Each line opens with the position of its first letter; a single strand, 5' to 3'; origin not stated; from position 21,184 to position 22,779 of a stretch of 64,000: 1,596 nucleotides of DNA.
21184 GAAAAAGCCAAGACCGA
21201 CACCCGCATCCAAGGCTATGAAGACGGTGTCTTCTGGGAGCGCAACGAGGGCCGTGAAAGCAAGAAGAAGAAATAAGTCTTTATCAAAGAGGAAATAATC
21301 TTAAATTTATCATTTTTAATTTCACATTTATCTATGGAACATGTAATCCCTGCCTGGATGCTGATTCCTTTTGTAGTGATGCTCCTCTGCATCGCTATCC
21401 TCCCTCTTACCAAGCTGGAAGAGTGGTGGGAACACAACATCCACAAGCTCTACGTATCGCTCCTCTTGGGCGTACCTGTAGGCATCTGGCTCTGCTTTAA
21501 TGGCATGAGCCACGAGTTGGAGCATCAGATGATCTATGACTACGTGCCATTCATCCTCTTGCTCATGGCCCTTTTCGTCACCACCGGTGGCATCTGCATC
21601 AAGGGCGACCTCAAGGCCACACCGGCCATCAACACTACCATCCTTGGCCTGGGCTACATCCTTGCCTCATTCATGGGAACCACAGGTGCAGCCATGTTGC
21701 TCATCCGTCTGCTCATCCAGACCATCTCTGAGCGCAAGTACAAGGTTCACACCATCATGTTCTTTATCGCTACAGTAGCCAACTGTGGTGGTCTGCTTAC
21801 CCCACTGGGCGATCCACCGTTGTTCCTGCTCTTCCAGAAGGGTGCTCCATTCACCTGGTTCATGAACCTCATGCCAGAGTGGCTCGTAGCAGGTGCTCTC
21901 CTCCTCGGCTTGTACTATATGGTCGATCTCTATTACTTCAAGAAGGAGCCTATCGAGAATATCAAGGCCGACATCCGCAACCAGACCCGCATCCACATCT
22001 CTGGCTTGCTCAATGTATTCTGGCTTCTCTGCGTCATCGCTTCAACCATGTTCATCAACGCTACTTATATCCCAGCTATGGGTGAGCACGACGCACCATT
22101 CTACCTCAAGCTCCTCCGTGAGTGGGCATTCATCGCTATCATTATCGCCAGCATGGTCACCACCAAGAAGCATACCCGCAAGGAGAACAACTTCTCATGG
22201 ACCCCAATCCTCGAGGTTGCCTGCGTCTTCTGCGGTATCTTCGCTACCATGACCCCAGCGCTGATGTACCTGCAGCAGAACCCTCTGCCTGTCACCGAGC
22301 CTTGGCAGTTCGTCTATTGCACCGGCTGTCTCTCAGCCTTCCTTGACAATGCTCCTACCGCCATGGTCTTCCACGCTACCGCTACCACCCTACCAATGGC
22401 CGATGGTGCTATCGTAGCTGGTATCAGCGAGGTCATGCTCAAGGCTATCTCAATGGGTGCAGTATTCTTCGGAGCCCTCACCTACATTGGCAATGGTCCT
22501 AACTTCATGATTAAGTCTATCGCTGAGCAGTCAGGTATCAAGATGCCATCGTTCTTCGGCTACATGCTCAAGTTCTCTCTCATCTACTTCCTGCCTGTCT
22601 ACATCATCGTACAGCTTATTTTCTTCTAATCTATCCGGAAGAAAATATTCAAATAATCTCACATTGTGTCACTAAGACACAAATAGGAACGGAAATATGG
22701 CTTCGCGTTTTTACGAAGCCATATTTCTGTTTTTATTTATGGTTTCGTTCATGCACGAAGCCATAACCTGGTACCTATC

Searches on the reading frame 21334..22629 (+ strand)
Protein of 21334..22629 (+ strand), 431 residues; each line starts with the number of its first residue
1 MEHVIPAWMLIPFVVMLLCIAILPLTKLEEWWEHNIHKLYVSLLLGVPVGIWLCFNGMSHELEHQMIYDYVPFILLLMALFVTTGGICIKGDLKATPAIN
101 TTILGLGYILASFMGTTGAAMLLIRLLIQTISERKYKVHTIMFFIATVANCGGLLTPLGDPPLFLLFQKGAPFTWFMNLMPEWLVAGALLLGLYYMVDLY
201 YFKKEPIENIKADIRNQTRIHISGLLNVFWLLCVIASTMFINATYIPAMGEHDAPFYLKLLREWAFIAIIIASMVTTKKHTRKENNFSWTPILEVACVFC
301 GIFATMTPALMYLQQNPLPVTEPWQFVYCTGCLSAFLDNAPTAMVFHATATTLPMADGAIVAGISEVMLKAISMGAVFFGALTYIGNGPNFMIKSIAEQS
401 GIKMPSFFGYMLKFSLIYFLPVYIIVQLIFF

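Call 46: find_homologous_proteins(query=window:21334-22629:+, max_evalue=1e-50)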
Query window:21334-22629:+ (431 aa): 7999 proteins with E <= 1e-50 among 8000 candidates; the best 120 are listed.
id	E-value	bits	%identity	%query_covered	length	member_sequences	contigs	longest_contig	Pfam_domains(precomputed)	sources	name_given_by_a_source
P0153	5.4e-278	940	96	100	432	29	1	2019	PF16980.12,PF03600.23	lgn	-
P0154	3.5e-270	915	93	100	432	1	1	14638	PF16980.12,PF03600.23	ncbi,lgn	-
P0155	6.7e-264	894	92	98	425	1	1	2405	PF16980.12,PF03600.23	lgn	-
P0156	5.6e-246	835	85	100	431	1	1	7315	PF16980.12,PF03600.23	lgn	-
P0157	7.3e-246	834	85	100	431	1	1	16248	PF16980.12,PF03600.23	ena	-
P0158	1.5e-244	830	84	100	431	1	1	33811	PF16980.12,PF03600.23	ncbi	-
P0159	7.7e-241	818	83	100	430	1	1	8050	PF16980.12,PF03600.23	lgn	-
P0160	8.6e-241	818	83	100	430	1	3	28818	PF16980.12,PF03600.23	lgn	-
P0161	1.1e-240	817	83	100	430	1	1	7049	PF16980.12,PF03600.23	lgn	-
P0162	1.4e-240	817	83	100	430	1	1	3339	PF16980.12,PF03600.23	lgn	-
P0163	1.4e-240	817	83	100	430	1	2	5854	PF16980.12,PF03600.23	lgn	-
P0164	4.1e-240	816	82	100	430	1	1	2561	PF16980.12,PF03600.23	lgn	-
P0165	4.2e-240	816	84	99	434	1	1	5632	PF16980.12,PF03600.23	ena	-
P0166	4.9e-240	815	82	100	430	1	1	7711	PF16980.12,PF03600.23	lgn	-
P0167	5.8e-240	815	82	100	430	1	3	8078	PF16980.12,PF03600.23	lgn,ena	-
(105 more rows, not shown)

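Call 47: find_encoding_contigs(protein=P0154, flank=10000, max_places=4)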
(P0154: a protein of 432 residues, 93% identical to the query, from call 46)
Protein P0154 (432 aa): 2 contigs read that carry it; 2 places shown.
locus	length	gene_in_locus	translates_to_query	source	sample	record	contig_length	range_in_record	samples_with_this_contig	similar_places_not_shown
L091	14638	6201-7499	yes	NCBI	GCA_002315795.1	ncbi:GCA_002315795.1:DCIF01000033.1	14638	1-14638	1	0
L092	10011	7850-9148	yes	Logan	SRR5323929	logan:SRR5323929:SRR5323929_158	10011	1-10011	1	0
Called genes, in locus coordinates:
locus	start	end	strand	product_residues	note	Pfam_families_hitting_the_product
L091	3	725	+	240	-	?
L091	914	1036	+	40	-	-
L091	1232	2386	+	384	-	PF10509:GalKase_gal_bdg, PF00288:GHMP_kinases_N, PF08544:GHMP_kinases_C (weak)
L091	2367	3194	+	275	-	PF01416:PseudoU_synth_1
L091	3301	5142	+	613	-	PF00009:GTP_EFTU, PF03144:GTP_EFTU_D2, PF00679:EFG_C, PF06421:LepA_C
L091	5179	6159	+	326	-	PF01555:N6_N4_Mtase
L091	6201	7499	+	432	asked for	PF16980:CitMHS_2, PF03600:CitMHS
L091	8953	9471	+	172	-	-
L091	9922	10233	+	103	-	-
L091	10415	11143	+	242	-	-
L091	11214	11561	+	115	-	PF00543:P-II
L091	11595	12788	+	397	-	PF00909:Ammonium_transp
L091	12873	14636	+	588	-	?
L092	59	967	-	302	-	PF00698:Acyl_transf_1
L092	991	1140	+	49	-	-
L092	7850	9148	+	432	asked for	PF16980:CitMHS_2, PF03600:CitMHS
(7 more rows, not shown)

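Call 48: find_encoding_contigs(protein=P0153, flank=3000, max_places=6)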
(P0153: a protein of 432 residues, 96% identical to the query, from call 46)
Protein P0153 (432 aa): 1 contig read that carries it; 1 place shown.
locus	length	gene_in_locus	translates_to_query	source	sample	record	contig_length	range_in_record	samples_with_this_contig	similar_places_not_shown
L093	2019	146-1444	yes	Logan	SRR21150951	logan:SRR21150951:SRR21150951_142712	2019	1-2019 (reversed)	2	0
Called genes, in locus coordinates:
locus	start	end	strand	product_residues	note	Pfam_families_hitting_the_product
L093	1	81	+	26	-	?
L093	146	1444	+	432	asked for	PF16980:CitMHS_2, PF03600:CitMHS (weak)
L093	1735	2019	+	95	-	?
